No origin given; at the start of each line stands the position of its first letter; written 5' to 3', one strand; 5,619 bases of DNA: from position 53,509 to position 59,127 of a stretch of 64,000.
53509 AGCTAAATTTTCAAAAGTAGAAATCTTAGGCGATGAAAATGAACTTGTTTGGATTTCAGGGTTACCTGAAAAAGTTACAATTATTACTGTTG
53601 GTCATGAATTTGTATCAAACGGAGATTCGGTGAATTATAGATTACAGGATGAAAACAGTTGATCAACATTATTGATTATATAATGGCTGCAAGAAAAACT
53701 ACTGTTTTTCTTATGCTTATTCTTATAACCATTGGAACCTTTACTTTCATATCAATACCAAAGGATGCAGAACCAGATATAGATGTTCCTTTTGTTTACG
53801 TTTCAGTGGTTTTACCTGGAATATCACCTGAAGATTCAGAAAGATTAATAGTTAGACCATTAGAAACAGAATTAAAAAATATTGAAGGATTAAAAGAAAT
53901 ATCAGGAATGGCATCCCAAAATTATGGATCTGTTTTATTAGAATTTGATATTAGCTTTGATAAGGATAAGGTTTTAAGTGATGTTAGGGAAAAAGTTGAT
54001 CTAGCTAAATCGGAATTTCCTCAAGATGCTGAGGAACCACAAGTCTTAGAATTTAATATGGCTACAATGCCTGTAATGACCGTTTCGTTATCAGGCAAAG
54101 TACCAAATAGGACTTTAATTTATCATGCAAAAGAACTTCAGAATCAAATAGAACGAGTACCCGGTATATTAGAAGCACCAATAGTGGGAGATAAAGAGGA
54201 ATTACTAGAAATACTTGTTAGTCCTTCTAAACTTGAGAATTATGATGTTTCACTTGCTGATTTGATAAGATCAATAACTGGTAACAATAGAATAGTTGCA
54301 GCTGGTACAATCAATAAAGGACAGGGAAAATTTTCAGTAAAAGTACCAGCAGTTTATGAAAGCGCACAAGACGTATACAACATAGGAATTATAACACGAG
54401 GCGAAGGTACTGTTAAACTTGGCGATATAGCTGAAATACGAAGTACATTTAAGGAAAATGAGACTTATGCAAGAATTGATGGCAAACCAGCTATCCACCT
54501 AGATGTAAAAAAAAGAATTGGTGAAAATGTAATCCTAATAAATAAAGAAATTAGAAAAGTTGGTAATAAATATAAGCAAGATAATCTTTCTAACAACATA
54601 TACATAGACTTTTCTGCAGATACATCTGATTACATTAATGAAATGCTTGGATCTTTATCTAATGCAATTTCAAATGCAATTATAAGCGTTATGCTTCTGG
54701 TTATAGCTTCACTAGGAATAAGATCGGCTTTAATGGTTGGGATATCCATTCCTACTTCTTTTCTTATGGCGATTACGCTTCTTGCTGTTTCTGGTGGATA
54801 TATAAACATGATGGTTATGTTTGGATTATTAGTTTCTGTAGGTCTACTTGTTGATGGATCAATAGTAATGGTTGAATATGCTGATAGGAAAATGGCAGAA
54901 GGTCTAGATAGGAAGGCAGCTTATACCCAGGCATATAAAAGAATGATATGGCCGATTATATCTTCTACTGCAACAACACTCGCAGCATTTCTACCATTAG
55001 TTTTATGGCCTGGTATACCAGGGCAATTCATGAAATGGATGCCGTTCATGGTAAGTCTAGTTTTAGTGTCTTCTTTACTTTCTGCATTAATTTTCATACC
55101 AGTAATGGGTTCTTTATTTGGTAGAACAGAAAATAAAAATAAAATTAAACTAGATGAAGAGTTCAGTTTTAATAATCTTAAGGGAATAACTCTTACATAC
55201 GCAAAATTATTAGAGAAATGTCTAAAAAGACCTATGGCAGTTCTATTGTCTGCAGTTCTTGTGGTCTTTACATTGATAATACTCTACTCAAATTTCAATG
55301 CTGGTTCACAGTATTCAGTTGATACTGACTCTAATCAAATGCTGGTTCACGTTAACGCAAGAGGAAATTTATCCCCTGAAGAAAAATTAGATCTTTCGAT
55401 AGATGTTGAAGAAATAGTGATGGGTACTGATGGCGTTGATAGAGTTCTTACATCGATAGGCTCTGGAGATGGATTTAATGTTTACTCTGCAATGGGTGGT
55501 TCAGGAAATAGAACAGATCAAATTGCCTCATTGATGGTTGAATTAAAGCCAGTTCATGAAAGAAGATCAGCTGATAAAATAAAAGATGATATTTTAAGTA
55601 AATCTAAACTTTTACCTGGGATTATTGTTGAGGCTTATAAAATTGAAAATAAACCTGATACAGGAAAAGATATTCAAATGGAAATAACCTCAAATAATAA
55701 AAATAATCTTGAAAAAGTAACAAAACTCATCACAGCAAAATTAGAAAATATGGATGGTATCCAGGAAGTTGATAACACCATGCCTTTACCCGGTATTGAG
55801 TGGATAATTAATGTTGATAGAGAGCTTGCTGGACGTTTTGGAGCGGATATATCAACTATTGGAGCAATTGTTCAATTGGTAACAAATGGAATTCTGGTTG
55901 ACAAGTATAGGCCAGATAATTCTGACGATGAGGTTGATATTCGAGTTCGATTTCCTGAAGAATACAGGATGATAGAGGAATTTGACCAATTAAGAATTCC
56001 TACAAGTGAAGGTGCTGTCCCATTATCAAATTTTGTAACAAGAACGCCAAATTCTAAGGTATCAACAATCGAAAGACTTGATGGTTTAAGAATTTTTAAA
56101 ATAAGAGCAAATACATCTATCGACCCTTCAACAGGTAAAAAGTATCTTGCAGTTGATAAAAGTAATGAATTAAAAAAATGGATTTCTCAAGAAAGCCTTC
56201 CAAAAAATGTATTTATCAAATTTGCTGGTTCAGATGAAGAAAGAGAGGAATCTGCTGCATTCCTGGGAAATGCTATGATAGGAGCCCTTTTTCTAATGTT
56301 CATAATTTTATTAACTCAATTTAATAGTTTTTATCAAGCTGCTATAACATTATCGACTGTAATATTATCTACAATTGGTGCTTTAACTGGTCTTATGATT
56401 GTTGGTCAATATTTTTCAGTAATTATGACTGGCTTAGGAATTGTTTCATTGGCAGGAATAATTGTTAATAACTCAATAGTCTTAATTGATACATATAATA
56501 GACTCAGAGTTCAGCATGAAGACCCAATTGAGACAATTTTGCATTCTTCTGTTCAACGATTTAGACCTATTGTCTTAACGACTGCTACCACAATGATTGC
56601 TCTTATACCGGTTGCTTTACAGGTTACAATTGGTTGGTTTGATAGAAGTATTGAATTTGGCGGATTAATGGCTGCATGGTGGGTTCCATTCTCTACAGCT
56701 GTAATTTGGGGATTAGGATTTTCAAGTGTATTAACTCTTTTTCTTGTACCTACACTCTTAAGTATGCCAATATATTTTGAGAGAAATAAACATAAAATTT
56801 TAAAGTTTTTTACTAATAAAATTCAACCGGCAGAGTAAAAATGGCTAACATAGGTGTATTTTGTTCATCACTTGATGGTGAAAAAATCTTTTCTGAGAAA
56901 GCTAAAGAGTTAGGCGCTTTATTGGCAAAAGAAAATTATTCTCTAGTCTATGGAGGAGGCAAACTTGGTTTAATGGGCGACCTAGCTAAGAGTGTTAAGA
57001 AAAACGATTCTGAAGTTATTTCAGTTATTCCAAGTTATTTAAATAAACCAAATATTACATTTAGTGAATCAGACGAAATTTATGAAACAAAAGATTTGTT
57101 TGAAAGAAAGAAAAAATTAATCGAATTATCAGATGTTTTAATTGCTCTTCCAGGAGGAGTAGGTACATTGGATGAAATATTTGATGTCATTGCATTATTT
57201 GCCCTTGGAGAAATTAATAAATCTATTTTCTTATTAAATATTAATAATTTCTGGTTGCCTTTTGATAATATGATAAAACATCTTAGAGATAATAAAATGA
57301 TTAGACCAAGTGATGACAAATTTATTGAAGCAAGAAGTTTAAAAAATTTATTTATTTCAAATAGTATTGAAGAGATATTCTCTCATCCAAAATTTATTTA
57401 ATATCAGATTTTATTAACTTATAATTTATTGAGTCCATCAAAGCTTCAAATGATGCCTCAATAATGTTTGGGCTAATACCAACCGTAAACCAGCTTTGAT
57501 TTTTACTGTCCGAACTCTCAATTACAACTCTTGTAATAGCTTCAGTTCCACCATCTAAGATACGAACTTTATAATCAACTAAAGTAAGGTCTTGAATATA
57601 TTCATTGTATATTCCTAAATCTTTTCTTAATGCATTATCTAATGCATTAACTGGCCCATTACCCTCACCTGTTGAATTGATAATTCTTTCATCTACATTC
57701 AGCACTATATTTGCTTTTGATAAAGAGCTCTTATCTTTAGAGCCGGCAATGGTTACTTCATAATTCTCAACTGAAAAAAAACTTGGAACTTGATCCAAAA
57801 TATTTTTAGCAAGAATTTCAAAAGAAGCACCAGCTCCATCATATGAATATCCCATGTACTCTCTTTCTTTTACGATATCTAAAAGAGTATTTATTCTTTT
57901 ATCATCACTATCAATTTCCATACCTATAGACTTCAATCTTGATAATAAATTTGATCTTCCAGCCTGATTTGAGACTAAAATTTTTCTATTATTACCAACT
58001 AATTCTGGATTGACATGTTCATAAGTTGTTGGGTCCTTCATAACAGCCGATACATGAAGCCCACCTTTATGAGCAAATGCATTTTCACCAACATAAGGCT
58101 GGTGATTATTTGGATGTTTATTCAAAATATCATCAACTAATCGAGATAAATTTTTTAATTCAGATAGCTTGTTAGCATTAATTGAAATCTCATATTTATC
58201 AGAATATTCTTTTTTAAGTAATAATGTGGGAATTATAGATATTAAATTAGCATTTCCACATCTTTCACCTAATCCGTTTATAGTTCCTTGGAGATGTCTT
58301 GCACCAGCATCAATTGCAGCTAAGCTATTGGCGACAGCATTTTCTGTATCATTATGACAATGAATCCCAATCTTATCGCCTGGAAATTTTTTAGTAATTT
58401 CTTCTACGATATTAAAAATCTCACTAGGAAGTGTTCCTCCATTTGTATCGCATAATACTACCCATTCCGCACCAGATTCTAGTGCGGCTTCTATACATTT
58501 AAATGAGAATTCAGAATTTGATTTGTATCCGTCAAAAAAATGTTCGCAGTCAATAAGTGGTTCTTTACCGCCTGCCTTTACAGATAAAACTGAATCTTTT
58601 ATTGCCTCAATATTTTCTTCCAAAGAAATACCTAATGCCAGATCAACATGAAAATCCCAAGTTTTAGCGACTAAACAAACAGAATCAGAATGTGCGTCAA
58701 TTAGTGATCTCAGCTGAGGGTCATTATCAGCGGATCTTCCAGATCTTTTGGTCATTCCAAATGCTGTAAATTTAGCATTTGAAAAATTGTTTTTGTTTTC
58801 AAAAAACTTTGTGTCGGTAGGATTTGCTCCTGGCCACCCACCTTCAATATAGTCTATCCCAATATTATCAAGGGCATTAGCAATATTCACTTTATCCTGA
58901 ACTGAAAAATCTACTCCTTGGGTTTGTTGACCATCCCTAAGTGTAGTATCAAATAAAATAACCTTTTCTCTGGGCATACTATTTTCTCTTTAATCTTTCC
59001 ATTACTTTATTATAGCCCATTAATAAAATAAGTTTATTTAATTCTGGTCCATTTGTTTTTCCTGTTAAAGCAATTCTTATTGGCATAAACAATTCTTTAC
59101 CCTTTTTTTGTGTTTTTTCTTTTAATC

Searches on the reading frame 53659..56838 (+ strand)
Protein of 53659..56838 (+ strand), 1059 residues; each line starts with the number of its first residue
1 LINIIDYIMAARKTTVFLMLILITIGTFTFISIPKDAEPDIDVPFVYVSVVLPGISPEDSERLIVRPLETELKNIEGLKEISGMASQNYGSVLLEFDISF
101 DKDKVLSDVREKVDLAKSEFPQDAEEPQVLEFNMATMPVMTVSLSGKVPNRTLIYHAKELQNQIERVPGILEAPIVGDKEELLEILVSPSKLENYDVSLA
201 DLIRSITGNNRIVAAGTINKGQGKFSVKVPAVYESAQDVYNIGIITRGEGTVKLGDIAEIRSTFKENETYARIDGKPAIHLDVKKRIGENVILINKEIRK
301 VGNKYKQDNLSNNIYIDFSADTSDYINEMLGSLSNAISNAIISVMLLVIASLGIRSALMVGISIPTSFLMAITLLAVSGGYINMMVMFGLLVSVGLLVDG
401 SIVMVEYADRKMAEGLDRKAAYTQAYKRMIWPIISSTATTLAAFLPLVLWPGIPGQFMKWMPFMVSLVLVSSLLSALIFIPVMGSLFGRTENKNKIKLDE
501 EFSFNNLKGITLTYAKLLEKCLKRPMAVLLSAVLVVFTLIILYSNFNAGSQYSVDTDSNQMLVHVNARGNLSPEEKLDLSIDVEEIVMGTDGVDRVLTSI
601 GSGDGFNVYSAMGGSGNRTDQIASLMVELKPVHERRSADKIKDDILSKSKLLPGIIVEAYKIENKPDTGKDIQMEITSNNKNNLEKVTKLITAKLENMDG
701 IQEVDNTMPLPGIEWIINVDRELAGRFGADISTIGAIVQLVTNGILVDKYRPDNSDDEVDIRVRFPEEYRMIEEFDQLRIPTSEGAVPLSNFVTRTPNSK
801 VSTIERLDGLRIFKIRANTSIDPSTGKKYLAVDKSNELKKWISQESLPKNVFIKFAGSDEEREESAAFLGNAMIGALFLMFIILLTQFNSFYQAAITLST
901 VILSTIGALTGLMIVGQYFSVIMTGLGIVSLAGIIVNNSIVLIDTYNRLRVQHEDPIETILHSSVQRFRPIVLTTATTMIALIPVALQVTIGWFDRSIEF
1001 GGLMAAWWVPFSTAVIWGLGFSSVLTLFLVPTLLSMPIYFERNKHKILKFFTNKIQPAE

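Call 83: search_protein_families(library=pfam, proteins=[window:53659-56838:+], max_evalue=0.0001)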
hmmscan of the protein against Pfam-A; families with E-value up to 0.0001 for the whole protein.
window:53659-56838:+ (1059 aa): 2 families
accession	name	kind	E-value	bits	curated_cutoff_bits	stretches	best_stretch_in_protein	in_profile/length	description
PF00873.25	ACR_tran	-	1.8e-159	532.9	28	1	6-1033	3-1016/1021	AcrB/AcrD/AcrF family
PF03176.21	MMPL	-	2.8e-07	30.2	20.5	1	320-491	135-306/333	MMPL family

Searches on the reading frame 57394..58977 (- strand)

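Call 83: search_protein_families(library=pfam, proteins=[window:57394-58977:-], max_evalue=0.0001)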
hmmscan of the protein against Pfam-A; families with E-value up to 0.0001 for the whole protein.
window:57394-58977:- (527 aa): 3 families
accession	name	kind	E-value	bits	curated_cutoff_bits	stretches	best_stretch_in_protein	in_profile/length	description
PF00682.25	HMGL-like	-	2.8e-46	158.5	29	1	5-276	1-258/260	HMGL-like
PF08502.15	LeuA_dimer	-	2.5e-27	95.8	24.9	1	385-520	6-130/131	LeuA allosteric (dimerisation) domain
PF22617.1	HCS_D2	-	9.1e-17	61.7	27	1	296-370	2-75/82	Homocitrate synthase post-HMGL domain-like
